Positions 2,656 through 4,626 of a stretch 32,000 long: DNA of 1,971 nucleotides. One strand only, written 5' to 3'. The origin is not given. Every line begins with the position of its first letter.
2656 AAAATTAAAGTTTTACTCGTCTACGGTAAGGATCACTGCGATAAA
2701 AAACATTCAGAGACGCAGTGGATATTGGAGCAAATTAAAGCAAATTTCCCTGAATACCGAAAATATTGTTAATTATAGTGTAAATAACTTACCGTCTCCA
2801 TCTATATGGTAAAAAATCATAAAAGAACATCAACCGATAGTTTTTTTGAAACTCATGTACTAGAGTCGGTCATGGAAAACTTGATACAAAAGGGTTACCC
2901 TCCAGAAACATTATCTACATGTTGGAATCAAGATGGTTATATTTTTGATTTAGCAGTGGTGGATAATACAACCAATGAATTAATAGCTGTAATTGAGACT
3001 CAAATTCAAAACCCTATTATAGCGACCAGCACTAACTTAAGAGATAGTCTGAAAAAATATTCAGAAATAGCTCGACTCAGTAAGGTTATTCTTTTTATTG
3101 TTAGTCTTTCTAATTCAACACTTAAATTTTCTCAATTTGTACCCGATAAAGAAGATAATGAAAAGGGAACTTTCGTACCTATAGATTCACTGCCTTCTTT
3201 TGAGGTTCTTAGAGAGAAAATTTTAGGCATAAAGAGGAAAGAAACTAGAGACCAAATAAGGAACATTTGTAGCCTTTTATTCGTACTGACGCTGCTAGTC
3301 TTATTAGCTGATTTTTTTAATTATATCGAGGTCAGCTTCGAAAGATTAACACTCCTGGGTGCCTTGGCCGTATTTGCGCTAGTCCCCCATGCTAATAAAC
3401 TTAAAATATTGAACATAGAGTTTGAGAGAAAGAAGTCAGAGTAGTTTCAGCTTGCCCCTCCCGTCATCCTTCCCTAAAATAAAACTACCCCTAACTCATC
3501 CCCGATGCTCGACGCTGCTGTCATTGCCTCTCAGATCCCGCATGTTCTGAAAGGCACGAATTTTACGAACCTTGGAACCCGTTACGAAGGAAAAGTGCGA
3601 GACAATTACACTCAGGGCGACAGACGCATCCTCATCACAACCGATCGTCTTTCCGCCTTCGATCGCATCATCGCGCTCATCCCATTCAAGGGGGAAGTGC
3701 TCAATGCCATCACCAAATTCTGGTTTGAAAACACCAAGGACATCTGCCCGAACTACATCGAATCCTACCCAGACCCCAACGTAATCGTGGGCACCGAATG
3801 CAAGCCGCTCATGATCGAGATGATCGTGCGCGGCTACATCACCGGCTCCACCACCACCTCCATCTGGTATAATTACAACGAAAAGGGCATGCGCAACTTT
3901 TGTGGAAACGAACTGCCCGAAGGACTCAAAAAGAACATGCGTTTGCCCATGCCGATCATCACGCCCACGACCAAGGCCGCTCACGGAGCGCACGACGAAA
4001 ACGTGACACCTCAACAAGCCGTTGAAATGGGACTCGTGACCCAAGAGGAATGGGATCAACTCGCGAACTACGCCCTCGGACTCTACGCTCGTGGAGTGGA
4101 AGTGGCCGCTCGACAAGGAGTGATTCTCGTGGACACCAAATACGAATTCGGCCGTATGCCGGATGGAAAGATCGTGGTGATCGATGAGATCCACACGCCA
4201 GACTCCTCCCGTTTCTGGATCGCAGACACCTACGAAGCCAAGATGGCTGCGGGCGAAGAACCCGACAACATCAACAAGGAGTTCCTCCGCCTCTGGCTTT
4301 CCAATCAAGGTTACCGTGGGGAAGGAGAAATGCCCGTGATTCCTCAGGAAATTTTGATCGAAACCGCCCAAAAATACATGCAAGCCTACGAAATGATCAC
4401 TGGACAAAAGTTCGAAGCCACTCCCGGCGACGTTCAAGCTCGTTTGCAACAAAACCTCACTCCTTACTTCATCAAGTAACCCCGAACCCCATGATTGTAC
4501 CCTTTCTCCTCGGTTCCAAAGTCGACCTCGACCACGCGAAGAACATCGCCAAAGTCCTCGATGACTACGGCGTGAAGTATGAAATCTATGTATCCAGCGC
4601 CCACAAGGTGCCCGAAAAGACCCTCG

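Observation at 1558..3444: Low-GC three-gene cassette: HTH-Panacea antitoxin, overlapping toxin-like ORF and membrane-tethered nuclease-fold protein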

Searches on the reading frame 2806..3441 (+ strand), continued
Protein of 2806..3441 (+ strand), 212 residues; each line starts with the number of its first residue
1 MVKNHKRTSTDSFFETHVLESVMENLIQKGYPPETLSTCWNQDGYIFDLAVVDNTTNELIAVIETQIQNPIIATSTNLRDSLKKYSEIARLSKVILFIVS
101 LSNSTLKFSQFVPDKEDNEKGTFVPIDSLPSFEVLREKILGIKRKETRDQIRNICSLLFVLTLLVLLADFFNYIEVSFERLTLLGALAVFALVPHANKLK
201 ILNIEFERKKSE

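Call 46: fold_search(model_id=the predicted structure, library=pdb)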
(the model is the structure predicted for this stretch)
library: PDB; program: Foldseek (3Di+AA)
matches with E <= 10: 698; with E <= 0.001: 0
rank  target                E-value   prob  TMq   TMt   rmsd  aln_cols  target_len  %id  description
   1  4tkd_B                1.3e-03  1.00  0.33  0.53   5.0       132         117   17  Sulfolobus solfataricus HJC mutants (released 2015-08-12)
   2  4tkk_A                2.4e-03  1.00  0.34  0.50   5.8       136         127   18  Sulfolobus solfataricus HJC mutants (released 2015-08-12)
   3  2eo0_A                3.3e-03  1.00  0.35  0.50   6.1       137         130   14  Crystal Structure of Holliday Junction Resolvase ST1444 (released 2007-10-02)
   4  3s1s                  3.7e-03  1.00  0.34  0.10   4.0       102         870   15  Characterization and crystal structure of the type IIG restriction endonuclease BpuSI (released 2011-07-13)
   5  3ijm_A                5.0e-03  0.99  0.32  0.42   6.2       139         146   14  The structure of a restriction endonuclease-like fold superfamily protein from Spirosoma linguale. (released 2009-09-22)
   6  3ijm_B                5.3e-03  1.00  0.36  0.49   5.4       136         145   12  The structure of a restriction endonuclease-like fold superfamily protein from Spirosoma linguale. (released 2009-09-22)
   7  2eo0_B                7.6e-03  0.99  0.34  0.52   5.9       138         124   13  Crystal Structure of Holliday Junction Resolvase ST1444 (released 2007-10-02)
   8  4tkd_A                1.9e-02  0.99  0.35  0.54   5.4       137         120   17  Sulfolobus solfataricus HJC mutants (released 2015-08-12)
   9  1hh1                  2.1e-02  0.98  0.34  0.52   5.9       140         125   17  THE STRUCTURE OF HJC, A HOLLIDAY JUNCTION RESOLVING ENZYME FROM SULFOLOBUS SOLFATARICUS (released 2001-04-06)
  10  4tkd_D                3.2e-02  0.97  0.32  0.53   5.0       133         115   16  Sulfolobus solfataricus HJC mutants (released 2015-08-12)
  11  4tkd_C                4.1e-02  0.89  0.32  0.47   5.8       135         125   15  Sulfolobus solfataricus HJC mutants (released 2015-08-12)
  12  7os2_J                4.3e-02  0.69  0.24  0.20  11.4       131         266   11  Cryo-EM structure of Brr2 in complex with Jab1/MPN and C9ORF78 (released 2022-02-23)
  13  2kcq_MODEL_1_A        5.8e-02  0.54  0.24  0.32  10.3       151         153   13  Solution structure of protein SRU_2040 from Salinibacter ruber (strain DSM 13855) . Northeast Structural Genom (released 2009-02-24)
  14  1rzn_B                6.2e-02  0.63  0.28  0.36   8.0       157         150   11  Crystal Structure of Penicillin-binding protein-related factor A from Bacillus Subtilis. (released 2004-11-30)
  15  9qcc_M                6.5e-02  0.91  0.34  0.20   6.0       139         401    8  Activated XauSPARDA filament assembly with bound dsDNA substrate (released 2025-12-17)
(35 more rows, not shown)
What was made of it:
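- On HsdR_N / PD-(D/E)xK nuclease fold (gene 3): Foldseek finds Hjc, BpuSI, 3ijm, SPARDA and RecU, with probability up to 1.00 and E ~1e-3 (call 46).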

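Call 51: search_protein_families(library=phrogs, proteins=[window:2806-3441:+], max_evalue=0.1)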
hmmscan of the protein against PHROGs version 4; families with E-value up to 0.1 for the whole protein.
window:2806-3441:+ (212 aa): 1 family
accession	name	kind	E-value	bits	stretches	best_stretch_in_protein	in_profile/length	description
phrog_3083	-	unknown function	0.072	14.5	0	17-48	26-57/99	-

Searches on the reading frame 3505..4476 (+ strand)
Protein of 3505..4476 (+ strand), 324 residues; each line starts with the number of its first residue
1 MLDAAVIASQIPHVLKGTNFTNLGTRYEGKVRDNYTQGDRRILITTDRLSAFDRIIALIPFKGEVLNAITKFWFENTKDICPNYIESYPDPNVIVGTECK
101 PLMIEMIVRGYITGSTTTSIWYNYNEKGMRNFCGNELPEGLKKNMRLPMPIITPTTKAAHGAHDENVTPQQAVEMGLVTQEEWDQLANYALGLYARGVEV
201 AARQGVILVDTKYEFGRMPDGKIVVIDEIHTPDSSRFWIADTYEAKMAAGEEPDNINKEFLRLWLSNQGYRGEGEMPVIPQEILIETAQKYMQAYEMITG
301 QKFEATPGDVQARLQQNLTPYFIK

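Call 4: search_protein_families(library=pfam, proteins=[window:3505-4476:+], max_evalue=1)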
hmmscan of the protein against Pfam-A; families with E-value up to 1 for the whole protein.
window:3505-4476:+ (324 aa): 3 families
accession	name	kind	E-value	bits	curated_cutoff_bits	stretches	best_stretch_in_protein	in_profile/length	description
PF01259.24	SAICAR_synt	-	7.4e-67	226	20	1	27-271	3-227/233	SAICAR synthetase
PF10415.14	FumaraseC_C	-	0.21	12.5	32.5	1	156-188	15-48/54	Fumarase C C-terminus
PF20787.2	SPP1_GP23-1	-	0.21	12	27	1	172-195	24-47/47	SPP1 phage GP23.1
